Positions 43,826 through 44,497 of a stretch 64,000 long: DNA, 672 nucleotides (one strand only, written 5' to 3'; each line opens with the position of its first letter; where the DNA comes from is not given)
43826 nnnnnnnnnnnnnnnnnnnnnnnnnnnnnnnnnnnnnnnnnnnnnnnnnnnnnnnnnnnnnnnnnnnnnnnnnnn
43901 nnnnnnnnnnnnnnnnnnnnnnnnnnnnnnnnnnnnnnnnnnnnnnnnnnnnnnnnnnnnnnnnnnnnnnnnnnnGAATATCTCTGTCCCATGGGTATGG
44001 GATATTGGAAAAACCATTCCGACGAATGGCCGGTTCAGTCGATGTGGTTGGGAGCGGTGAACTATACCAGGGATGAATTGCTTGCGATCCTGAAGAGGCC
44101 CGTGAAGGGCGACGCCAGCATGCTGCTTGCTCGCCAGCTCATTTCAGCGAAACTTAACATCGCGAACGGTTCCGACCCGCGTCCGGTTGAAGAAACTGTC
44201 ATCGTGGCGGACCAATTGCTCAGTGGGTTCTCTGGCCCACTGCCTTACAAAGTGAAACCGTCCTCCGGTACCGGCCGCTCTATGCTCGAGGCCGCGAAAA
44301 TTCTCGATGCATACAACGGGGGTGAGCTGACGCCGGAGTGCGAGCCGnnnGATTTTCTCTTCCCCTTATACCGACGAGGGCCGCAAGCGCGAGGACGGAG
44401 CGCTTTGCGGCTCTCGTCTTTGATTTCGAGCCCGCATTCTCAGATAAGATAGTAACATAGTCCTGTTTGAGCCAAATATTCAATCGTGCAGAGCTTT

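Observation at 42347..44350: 2-kb secreted protein with an internal tandem duplication of an unassigned ~200-aa domain followed by a PKD-like module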

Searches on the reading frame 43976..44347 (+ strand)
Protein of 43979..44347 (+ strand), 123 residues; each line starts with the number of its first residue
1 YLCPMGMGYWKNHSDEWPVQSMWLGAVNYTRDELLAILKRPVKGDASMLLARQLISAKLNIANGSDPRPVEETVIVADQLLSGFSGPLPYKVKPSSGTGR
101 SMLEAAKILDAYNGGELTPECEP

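Call 44: find_homologous_proteins(query=A4, max_evalue=0.001)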
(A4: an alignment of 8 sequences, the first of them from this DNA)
Query A4 (8 sequences) (124 aa, profile of the alignment): 853 proteins with E <= 0.001 among 1581 candidates; the best 120 are listed.
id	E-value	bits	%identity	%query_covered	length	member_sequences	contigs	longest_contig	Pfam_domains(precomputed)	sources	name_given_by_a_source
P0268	2.5e-54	200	59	98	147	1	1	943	-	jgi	-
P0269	9.3e-51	189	52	99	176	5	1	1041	-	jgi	jgi:YVTN family beta-propeller protein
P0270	2.0e-50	188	63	98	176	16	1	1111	-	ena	-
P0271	5.6e-50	186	55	99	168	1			-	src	-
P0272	7.6e-50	186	54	98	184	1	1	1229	-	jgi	jgi:hypothetical protein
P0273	1.3e-49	185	54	99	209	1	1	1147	-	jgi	-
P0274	1.5e-49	185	60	98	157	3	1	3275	-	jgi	jgi:hypothetical protein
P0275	2.7e-49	184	55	99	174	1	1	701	-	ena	-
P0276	1.6e-48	182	55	99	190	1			-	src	-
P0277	2.1e-48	181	58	98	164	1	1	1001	-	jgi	-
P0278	6.1e-48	180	61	97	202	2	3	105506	PF02369.23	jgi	jgi:hypothetical protein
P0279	6.7e-48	180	56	98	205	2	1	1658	-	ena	-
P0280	1.7e-47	178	58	95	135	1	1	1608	-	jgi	-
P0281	2.4e-47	178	56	98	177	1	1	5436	PF13004.14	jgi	jgi:hypothetical protein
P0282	3.8e-47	177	52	99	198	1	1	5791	PF21783.3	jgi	jgi:YVTN family beta-propeller protein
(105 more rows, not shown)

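Call 45: search_solved_structures(query=A4, max_evalue=10, show_alignments=2)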
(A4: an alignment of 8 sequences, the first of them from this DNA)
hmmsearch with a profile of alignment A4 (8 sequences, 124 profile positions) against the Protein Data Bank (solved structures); distinct sequences matched with E-value up to 10: 2.
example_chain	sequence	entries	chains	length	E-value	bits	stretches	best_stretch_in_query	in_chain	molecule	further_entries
4pet_A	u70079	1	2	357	0.12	15.7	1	60-92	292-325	Extracellular solute-binding protein, family 7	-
1azo_A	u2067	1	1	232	1.6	12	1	31-58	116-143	MUTH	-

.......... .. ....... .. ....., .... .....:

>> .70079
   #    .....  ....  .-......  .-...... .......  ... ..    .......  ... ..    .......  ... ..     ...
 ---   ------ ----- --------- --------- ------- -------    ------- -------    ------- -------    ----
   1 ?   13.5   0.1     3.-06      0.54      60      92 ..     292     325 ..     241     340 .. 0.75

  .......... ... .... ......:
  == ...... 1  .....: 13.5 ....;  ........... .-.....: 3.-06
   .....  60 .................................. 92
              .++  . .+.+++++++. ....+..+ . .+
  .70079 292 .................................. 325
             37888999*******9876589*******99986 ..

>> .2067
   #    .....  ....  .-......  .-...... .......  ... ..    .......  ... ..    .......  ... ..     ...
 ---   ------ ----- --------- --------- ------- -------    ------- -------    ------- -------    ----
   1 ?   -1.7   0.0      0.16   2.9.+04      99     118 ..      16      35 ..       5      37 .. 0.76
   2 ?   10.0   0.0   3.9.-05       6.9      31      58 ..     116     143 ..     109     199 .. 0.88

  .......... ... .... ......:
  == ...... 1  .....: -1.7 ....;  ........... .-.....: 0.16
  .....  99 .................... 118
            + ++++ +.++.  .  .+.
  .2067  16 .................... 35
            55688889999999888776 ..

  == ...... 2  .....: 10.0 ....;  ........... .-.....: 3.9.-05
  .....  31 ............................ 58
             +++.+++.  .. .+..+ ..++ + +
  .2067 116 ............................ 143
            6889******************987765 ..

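Call 49: find_related_loci(query=A4, collection=genome_contigs, flank=6000)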
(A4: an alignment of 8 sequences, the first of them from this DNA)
Query A4 (124 aa) in genome_contigs; peptide patterns used: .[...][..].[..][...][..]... (x = any residue, [..] = any of these).
372 stretches matched a pattern; 358 encode a relative of the query (tblastn E <= 1e-3); the best 80 are kept; 79 distinct loci.
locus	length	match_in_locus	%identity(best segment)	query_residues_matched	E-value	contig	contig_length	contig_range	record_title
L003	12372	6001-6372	58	1-124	2e-47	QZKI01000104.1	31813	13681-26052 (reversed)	MAG: Candidatus Abyssobacteria bacterium SURF_17 Ga0104751_1002125, whole genome shotgun sequence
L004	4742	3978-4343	57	1-122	5e-45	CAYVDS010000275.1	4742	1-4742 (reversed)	MAG TPA_asm: uncultured bacterium isolate binchicken_co232_148 genome assembly, contig: NODE_32789_length_4742_cov_4.513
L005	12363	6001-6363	59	3-123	3e-44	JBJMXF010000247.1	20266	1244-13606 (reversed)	MAG: Candidatus Udaeobacter sp. isolate 12C18O_168h_50_P10_coass_bin_12 k141_1652107, whole genome shotgun sequence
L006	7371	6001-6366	53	2-123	7e-45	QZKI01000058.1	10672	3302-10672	MAG: Candidatus Abyssobacteria bacterium SURF_17 Ga0104751_1008327, whole genome shotgun sequence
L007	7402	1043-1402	60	3-122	3e-44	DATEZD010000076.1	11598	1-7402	MAG TPA_asm: Candidatus Udaeobacter sp. isolate SMAG_U8465 k141_33480, whole genome shotgun sequence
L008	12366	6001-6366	56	1-122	1e-43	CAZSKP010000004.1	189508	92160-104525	MAG TPA_asm: uncultured bacterium isolate binchicken_co294_12 genome assembly, contig: NODE_115_length_189508_cov_7.8760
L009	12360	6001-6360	59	3-122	6e-44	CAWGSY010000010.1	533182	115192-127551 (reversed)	MAG: uncultured Verrucomicrobiae bacterium isolate MFD05521.bin.1.182 genome assembly, contig: contig_29752, whole genom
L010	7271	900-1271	56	1-124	9e-44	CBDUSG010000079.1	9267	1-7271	MAG TPA_asm: uncultured bacterium isolate SRR22302348_concoct_115 genome assembly, contig: ERZ25073597.2606, whole genom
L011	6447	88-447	55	4-123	7e-43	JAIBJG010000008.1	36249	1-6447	MAG: Methanobacteriota archaeon isolate CR_Sed_300A_bin.90 scaffold_114, whole genome shotgun sequence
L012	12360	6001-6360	55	3-122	9e-43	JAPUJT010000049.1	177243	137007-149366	MAG: Planctomycetota bacterium isolate KW1-S15_114 KW1-S15_114_cg49, whole genome shotgun sequence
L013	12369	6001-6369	56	2-124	8e-42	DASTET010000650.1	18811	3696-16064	MAG TPA_asm: Blastocatellia bacterium isolate SMAG_U854 k141_355459, whole genome shotgun sequence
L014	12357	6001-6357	56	4-122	9e-42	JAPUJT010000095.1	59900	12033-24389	MAG: Planctomycetota bacterium isolate KW1-S15_114 KW1-S15_114_cg95, whole genome shotgun sequence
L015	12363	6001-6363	54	2-122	4e-40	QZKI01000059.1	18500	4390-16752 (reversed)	MAG: Candidatus Abyssobacteria bacterium SURF_17 Ga0104751_1004419, whole genome shotgun sequence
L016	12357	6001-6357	54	4-122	4e-40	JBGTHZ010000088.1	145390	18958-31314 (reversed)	MAG: Pyrinomonadaceae bacterium isolate JTS-RE251 k141_9047179, whole genome shotgun sequence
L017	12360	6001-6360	53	4-123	6e-39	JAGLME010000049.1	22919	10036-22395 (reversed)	MAG: Thermoplasmata archaeon isolate RS_5_45 ROV157_5.bin.45.fa_49, whole genome shotgun sequence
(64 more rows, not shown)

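Call 53: predict_structure(alignment_id=A5)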
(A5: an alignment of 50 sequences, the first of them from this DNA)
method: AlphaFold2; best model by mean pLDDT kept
length: 124 residues; sequences in the alignment: 50
mean_pLDDT: 94.8   pTM: 0.89
mean pLDDT of the five models: 94.8, 94.0, 93.9, 93.5, 93.0
residues with pLDDT >= 90: 114; 70-90: 8; 50-70: 2; < 50: 0
segments of 3 or more residues with pLDDT < 50: none
pLDDT, mean of each block of 10 residues (from residue 1): 90 96 97 97 95 98 95 98 96 98 98 91 66
secondary structure, 60 per line:
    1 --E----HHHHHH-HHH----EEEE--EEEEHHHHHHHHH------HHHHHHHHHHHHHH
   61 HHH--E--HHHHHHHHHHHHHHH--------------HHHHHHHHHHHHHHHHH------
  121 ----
elements in order: H8-13 E22-25 E28-31 H32-40 H47-63 H69-83 H98-114

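Call 66: search_protein_families(library=pfam, alignment_id=A6, max_evalue=0.001)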
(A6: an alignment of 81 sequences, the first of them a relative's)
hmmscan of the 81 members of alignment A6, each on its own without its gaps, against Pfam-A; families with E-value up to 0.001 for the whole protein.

A. member 1, L051:4435-6375:+ (647 aa): 3 families
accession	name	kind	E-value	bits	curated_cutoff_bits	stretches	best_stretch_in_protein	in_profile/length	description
PF05345.18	He_PIG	-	1.4e-36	125.3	24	3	110-183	1-83/96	Putative Ig domain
PF13573.12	SprB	-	2.3e-07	30.8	28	1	449-466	19-36/37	SprB repeat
PF24908.1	Ig_SIBA-E_2nd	-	3.4e-07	30.9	27.8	0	144-189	38-81/117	Integrin beta-like protein A-E, second Ig-like domain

B. families by the number of members that match (of 81 scanned): 60 families (the first 25 are shown)
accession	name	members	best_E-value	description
PF02012.26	BNR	6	2.7e-21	BNR/Asp-box repeat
PF15902.12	Sortilin-Vps10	5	4.7e-36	Sortilin, neurotensin receptor 3,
PF03174.19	CHB_HEX_C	5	2.6e-07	Chitobiase/beta-hexosaminidase C-terminal domain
PF17210.9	SdrD_B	4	9.7e-117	SdrD B-like domain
PF22352.2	K319L-like_PKD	4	3.5e-43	K319L-like, PKD domain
PF13620.12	CarboxypepD_reg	4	8.7e-24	Carboxypeptidase regulatory-like domain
PF14870.12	PSII_BNR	4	6.2e-15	Photosynthesis system II assembly factor YCF48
PF07494.17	Reg_prop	4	1.7e-14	Two component regulator propeller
PF13088.12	BNR_2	4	1.1e-12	BNR repeat-like domain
PF13859.12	BNR_3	4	4.5e-08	BNR repeat-like domain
PF13810.12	DUF4185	4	1.8e-07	Domain of unknown function (DUF4185)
PF06739.17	SBBP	3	1.1e-48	Beta-propeller repeat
PF18911.6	PKD_4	3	2.8e-44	PKD domain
PF17802.7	SpaA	3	4.7e-16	Prealbumin-like fold domain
PF13715.12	CarbopepD_reg_2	3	4.3e-10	CarboxypepD_reg-like domain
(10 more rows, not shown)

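Call 86: search_protein_families(library=pfam, proteins=[window:43979-44347:+], max_evalue=0.01)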
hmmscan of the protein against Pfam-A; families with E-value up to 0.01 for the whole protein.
window:43979-44347:+ (123 aa): 0 families
